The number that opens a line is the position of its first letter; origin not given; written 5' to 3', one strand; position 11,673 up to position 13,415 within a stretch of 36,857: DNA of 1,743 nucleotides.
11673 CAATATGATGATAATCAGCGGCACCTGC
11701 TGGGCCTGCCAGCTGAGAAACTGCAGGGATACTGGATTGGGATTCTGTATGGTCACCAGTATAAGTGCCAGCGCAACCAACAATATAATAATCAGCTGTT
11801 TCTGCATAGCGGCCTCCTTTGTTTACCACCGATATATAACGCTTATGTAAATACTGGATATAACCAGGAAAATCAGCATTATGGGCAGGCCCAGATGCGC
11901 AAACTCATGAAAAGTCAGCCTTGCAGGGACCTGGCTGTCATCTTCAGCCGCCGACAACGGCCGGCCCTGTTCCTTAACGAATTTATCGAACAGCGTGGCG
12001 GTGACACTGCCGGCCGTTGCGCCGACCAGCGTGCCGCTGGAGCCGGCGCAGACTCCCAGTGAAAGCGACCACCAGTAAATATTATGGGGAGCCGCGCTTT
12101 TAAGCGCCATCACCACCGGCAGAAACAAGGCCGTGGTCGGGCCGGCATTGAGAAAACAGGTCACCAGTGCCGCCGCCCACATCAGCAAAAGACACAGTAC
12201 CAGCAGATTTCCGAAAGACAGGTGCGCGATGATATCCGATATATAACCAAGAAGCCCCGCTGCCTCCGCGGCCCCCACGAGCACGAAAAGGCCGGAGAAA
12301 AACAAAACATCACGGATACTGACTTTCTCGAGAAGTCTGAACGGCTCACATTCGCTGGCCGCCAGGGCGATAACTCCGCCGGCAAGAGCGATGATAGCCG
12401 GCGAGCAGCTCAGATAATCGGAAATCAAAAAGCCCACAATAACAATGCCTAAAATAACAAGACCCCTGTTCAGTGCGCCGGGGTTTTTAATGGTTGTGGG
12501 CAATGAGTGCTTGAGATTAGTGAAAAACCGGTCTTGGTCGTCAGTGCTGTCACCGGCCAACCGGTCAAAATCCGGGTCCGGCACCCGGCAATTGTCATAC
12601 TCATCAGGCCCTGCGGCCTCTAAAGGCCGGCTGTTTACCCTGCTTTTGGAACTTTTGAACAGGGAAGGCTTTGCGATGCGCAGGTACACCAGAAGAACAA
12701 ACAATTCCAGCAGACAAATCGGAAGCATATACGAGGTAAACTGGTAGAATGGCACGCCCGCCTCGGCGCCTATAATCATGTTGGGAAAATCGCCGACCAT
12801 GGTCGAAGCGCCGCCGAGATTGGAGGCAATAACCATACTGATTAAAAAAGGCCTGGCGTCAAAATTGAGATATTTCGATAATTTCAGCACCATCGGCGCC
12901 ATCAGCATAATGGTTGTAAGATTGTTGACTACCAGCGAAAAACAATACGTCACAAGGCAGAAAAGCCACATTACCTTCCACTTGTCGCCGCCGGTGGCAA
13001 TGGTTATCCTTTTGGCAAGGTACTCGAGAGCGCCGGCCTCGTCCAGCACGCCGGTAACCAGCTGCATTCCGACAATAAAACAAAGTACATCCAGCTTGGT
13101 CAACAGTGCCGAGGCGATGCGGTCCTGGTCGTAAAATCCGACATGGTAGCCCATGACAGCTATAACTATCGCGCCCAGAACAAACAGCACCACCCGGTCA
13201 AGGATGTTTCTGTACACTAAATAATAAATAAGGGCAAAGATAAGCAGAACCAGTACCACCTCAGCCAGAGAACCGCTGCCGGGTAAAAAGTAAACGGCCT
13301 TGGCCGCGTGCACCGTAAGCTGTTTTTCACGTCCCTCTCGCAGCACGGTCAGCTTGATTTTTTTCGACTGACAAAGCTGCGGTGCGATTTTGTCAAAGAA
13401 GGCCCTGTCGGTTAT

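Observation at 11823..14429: Pseudoprotease-PDZ-permease fusion combining MamO-like and MamN-like parts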

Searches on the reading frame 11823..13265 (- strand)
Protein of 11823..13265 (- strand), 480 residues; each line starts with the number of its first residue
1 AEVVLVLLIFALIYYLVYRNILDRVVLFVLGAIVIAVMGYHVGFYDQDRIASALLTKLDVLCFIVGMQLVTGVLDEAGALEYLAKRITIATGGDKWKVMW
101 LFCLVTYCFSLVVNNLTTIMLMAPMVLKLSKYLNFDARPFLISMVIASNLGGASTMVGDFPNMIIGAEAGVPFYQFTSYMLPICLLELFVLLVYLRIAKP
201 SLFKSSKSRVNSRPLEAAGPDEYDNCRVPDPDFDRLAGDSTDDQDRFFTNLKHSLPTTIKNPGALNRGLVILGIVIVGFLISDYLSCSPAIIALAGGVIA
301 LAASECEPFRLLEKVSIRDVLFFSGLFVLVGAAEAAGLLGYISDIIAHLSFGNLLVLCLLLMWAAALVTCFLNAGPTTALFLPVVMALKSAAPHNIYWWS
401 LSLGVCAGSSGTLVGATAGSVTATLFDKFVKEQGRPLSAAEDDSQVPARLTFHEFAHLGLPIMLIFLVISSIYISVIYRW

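Call 55: search_solved_structures(query=window:11823-13265:-, max_evalue=1, show_alignments=0)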
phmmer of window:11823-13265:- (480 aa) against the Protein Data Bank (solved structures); distinct sequences matched with E-value up to 1: 6.
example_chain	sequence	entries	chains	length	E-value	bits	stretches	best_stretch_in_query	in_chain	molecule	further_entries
5ul7_A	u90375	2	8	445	1.2e-08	37.3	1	25-202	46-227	Transporter, NadC family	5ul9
4f35_D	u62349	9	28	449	1.2e-08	37.3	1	25-202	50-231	Transporter, NadC family | DASS family sodium-coupled anion symporter | VcINDY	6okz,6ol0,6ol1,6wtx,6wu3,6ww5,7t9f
9n5n_A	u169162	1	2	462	1.3e-08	37.2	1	25-202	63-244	Transporter, NadC family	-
5uld_A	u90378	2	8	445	1.4e-08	37.1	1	25-202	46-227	Transporter, NadC family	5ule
4hr6_B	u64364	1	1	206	0.65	11.8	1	257-314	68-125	LECTIN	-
5y97_B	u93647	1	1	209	0.68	11.8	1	257-314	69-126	Seed lectin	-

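Call 71: search_solved_structures(query=window:11823-13265:-, max_evalue=0.0001, show_alignments=1)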
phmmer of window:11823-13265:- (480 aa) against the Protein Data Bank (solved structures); distinct sequences matched with E-value up to 0.0001: 4.
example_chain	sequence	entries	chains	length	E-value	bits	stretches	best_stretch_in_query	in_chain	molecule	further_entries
5ul7_A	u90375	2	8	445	1.2e-08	37.3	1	25-202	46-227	Transporter, NadC family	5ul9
4f35_D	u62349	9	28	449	1.2e-08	37.3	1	25-202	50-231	Transporter, NadC family | DASS family sodium-coupled anion symporter | VcINDY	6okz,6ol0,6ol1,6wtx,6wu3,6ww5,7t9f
9n5n_A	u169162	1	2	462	1.3e-08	37.2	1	25-202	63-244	Transporter, NadC family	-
5uld_A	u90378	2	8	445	1.4e-08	37.1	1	25-202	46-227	Transporter, NadC family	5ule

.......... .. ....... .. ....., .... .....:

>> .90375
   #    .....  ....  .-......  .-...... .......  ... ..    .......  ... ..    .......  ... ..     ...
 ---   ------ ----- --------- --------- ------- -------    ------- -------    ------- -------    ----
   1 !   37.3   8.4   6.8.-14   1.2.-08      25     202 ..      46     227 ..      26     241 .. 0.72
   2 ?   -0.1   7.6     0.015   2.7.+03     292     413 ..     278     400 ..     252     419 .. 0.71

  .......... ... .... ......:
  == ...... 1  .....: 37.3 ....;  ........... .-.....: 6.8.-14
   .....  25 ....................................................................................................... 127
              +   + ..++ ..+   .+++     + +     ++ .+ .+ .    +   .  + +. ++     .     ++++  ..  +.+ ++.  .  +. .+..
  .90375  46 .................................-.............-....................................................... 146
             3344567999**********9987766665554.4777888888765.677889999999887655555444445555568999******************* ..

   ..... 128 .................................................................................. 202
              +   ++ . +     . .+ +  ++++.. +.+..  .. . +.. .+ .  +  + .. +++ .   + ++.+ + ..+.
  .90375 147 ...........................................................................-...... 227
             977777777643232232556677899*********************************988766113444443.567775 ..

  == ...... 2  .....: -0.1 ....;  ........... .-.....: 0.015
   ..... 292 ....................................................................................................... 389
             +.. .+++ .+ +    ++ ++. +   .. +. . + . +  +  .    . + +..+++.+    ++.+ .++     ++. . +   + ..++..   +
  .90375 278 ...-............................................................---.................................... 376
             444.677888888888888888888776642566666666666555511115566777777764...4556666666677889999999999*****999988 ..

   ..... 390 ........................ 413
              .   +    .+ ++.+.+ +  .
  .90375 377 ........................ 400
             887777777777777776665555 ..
